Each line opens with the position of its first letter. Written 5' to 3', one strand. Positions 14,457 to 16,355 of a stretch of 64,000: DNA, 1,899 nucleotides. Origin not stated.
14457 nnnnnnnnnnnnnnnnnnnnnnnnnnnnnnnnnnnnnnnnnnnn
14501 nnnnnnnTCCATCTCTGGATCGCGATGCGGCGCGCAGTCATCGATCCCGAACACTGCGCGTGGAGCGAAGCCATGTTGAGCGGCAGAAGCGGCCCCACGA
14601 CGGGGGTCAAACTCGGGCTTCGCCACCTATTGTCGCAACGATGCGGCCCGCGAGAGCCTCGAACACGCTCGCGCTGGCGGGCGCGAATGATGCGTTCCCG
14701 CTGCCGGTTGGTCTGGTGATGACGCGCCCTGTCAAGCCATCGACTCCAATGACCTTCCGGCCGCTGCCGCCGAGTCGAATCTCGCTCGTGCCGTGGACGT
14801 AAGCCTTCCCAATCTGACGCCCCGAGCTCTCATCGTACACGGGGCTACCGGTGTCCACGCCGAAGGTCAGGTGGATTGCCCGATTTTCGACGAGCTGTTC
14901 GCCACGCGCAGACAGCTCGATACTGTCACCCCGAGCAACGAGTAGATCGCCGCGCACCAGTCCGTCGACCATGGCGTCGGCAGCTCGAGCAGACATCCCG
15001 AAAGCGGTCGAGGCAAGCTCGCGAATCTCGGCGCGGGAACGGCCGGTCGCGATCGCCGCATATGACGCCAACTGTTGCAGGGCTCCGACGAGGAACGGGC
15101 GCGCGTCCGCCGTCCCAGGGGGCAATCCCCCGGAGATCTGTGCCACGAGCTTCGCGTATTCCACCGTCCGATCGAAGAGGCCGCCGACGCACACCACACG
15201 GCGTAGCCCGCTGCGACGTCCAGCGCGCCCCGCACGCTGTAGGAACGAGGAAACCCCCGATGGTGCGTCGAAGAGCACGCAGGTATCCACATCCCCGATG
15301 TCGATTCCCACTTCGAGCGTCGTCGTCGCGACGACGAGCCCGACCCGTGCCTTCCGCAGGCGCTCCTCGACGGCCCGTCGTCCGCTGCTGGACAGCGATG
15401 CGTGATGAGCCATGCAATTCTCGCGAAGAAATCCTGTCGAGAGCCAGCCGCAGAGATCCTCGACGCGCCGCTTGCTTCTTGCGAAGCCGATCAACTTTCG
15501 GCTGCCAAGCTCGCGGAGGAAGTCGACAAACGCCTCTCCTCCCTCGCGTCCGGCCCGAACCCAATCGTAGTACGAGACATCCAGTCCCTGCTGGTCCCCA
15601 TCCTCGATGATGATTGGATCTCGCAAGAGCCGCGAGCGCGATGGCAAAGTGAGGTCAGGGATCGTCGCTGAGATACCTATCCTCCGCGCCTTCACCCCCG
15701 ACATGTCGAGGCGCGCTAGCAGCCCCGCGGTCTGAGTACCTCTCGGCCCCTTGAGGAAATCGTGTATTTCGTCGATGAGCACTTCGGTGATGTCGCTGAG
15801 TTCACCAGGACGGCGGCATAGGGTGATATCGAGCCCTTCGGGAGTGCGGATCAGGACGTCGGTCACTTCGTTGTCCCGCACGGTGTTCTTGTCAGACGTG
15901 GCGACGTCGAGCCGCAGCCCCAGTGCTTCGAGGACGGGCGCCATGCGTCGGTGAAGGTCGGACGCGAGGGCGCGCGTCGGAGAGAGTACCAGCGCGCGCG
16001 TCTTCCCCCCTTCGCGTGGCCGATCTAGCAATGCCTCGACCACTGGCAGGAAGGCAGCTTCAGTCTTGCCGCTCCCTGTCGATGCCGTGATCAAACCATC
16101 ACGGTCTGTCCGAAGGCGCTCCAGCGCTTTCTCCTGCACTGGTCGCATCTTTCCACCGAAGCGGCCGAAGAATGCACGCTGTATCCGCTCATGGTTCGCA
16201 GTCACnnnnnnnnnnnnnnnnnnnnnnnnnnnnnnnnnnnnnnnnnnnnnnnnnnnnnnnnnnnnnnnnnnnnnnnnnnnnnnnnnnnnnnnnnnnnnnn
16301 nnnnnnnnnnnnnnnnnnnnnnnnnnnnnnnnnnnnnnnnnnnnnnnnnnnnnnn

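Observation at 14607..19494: Stand-alone four-gene module: unknown 271-aa protein, two paralogous BrxD-like P-loop ATPases, DExH (Lhr/BrxHI-like) helicase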

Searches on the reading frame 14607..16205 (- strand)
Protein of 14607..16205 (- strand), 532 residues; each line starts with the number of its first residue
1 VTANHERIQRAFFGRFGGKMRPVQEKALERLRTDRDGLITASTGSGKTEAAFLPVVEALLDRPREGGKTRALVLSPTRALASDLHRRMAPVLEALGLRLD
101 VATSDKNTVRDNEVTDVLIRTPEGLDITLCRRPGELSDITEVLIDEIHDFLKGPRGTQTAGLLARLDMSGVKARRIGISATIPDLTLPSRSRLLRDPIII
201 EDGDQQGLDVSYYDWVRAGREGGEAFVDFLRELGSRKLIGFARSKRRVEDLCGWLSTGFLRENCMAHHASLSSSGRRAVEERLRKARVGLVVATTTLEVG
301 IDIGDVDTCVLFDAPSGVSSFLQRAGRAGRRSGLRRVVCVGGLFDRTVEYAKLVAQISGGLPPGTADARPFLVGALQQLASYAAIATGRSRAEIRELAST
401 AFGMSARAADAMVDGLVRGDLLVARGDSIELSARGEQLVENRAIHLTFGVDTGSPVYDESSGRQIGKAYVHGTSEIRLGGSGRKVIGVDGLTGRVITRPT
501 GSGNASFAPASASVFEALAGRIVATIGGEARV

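Call 5: search_protein_families(library=pfam, proteins=[window:14607-16205:-], max_evalue=0.1)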
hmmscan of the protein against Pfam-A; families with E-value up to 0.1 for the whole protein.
window:14607-16205:- (532 aa): 6 families
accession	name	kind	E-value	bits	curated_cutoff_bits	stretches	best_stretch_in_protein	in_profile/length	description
PF00270.35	DEAD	-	1.3e-28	100.3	26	1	21-183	1-161/167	DEAD/DEAH box helicase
PF00271.37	Helicase_C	-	1.2e-18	67.8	23.5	1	227-331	7-109/110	Helicase conserved C-terminal domain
PF04851.21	ResIII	-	3.1e-09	37.4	22.5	1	19-182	3-162/164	Type III restriction enzyme, res subunit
PF22590.2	Cas3-like_C_2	-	1.4e-07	32.2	27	1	255-331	22-104/106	CRISPR-associated nuclease/helicase Cas3, C-terminal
PF02602.20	HEM4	-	0.027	14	27.5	1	216-341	95-203/231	Uroporphyrinogen-III synthase HemD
PF07652.20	Flavi_DEAD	-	0.058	13.8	21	1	38-119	8-79/148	Flavivirus DEAD domain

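Call 6: search_protein_families(library=padloc, proteins=[window:14607-16205:-], max_evalue=0.1)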
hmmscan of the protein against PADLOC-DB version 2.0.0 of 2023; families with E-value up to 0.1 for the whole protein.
window:14607-16205:- (532 aa): 87 families (the best 25 are shown)
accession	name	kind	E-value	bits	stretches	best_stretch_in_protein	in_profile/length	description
PDLC03960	SngC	-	3.3e-59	199.4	1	6-333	11-363/720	-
PDLC02503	BrxHI|BrxHII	-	2.5e-57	192.7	1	19-504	24-524/698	BrxHI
PDLC02501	BrxHI|BrxHII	-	4.4e-37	125.7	1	7-466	10-483/925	BrxHI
PDLC02897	DpdJ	-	1.5e-22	77.3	2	236-333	356-453/1570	DpdJ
PDLC02896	DpdJ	-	3.7e-20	69.3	3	289-338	582-631/1487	DpdJ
PDLC00037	DruE3|DruE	-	4.3e-18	62.5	2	267-332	1036-1101/2055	SNF2 family N-terminal domain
PDLC00036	DruE3|DruE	-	5.8e-18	61.4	2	267-332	1029-1094/2023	SNF2 family N-terminal domain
PDLC00035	DruE3|DruE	-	1.1e-16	57.7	2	266-333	1038-1105/1460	SNF2 family N-terminal domain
PDLC02870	DpdF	-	1.3e-16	58.2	1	19-331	13-320/534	DpdF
PDLC00194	HamB1|HamB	-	1.5e-16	57.5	2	39-184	250-395/995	DEAD-box helicase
PDLC02861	DpdF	-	8.7e-16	55.3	1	229-331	233-333/611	DpdF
PDLC02864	DpdF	-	1.5e-15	55.1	2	228-331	226-328/610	DpdF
PDLC00015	DruE2|DruE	-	2.3e-15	53.4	2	286-332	1169-1215/1887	SNF2 family N-terminal domain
PDLC00013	DruE1|DruE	-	3.9e-15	52.8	2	286-332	1081-1127/1776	SNF2 family N-terminal domain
PDLC00051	DruE4|DruE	-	4.3e-15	52.3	2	285-332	1122-1169/1829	SNF2 family N-terminal domain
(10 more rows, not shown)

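Call 7: search_protein_families(library=ncbifam, proteins=[window:14607-16205:-], max_evalue=0.1)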
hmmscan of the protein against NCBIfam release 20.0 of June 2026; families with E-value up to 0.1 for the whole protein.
window:14607-16205:- (532 aa): 49 families (the best 25 are shown)
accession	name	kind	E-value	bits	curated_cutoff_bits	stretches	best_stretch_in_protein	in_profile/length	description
TIGR04121.1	DEXH_lig_assoc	equivalog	1.1e-50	172.2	850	2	11-186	5-188/804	ligase-associated DNA damage response DEXH box helicase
NF010338.0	PRK13767.1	equivalog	2.9e-42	144.9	849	2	8-185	23-221/877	ATP-dependent helicase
NF008394.0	PRK11192.1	equivalog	2.5e-26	92.5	507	1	23-331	29-341/441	ATP-dependent RNA helicase SrmB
NF007284.0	PRK09751.1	equivalog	3.5e-25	87.5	1496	2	12-182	22-217/1538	ATP-dependent helicase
TIGR03817.1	DECH_helic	hypoth_equivalog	1.7e-22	79.5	874.1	2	260-333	302-375/742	helicase/secretion neighborhood putative DEAH-box helicase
NF053631.1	RNA_helic_CshA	equivalog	9.3e-22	77.5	646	1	20-331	22-331/434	degradosome RNA helicase CshA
NF053711.1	RNA_heli_RhlE1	exception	7.6e-21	74.4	750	1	21-331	25-338/434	RNA helicase RhlE1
NF002654.0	PRK02362.1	equivalog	1.6e-17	63.1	887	2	20-183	24-182/739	ATP-dependent DNA helicase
NF041067.1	DpdJ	equivalog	3.3e-17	61.5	800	3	289-338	574-623/1482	protein DpdJ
NF001308.0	PRK00254.1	equivalog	3.2e-16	58.7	1216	2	6-183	10-180/720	ATP-dependent DNA helicase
NF008642.0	PRK11634.1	equivalog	3.7e-16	58.7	989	1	19-332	28-340/628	DEAD/DEAH family ATP-dependent RNA helicase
NF008744.0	PRK11776.1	equivalog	9.2e-16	57.4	524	1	19-331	26-336/460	ATP-dependent RNA helicase DbpA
NF053636.1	DDHlcsCsdAPsy1082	equivalog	4.4e-15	55.2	890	2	21-85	27-91/512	DEAD/DEAH box helicase CsdA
NF040935.1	helicase_Hel308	equivalog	7e-15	54.2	1200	2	18-182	25-181/704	ATP-dependent DNA helicase Hel308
NF002251.0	PRK01172.1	equivalog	3e-14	52.2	891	2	23-183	26-180/674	ATP-dependent DNA helicase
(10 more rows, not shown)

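Call 51: search_solved_structures(query=window:14607-16205:-, max_evalue=1e-10)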
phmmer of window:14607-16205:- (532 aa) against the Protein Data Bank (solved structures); distinct sequences matched with E-value up to 1e-10: 68 (the best 60 are shown).
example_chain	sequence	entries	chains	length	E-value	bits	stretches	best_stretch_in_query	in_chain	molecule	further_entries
5v9x_A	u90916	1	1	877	1.7e-27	99.8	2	11-183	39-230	ATP-dependent DNA helicase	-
7lhl_A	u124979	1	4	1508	1e-26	97.3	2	12-183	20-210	ATP-dependent DNA helicase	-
4bru_A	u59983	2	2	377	7.6e-21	77.9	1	18-338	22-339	ATP-DEPENDENT RNA HELICASE DHH1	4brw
1s2m_A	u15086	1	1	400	1.1e-20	77.4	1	18-338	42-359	Putative ATP-dependent RNA helicase DHH1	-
4kbf_A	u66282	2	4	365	3.7e-20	75.6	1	8-346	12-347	Heat resistant RNA dependent ATPase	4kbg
9b15_A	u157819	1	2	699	8.3e-19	71.2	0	20-186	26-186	ATP-dependent DNA helicase Hel308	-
6znp_A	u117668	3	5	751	9.4e-18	67.7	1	6-341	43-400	Uncharacterized ATP-dependent helicase YprA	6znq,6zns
2p6r_A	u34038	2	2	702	1.1e-17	67.4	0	20-186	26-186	afUHEL308 HELICASE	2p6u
8alz_B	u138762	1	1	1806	2.9e-17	66.1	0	23-184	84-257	Activating signal cointegrator 1 complex subunit 3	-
5ivl_B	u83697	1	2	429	1.1e-16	64.1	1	19-332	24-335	DEAD-box ATP-dependent RNA helicase CshA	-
6l5l_A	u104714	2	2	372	2.6e-16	63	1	14-350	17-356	Nucleolar RNA helicase 2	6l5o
6l5m_A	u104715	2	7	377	1.1e-15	60.9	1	14-350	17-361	Nucleolar RNA helicase 2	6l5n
4d25_A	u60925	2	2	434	4.4e-15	58.9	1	19-346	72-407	BMVLG PROTEIN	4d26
1fuu_A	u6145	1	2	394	5e-15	58.7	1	6-333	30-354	YEAST INITIATION FACTOR 4A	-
2vso_A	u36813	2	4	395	5.1e-15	58.7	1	6-333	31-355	ATP-DEPENDENT RNA HELICASE EIF4A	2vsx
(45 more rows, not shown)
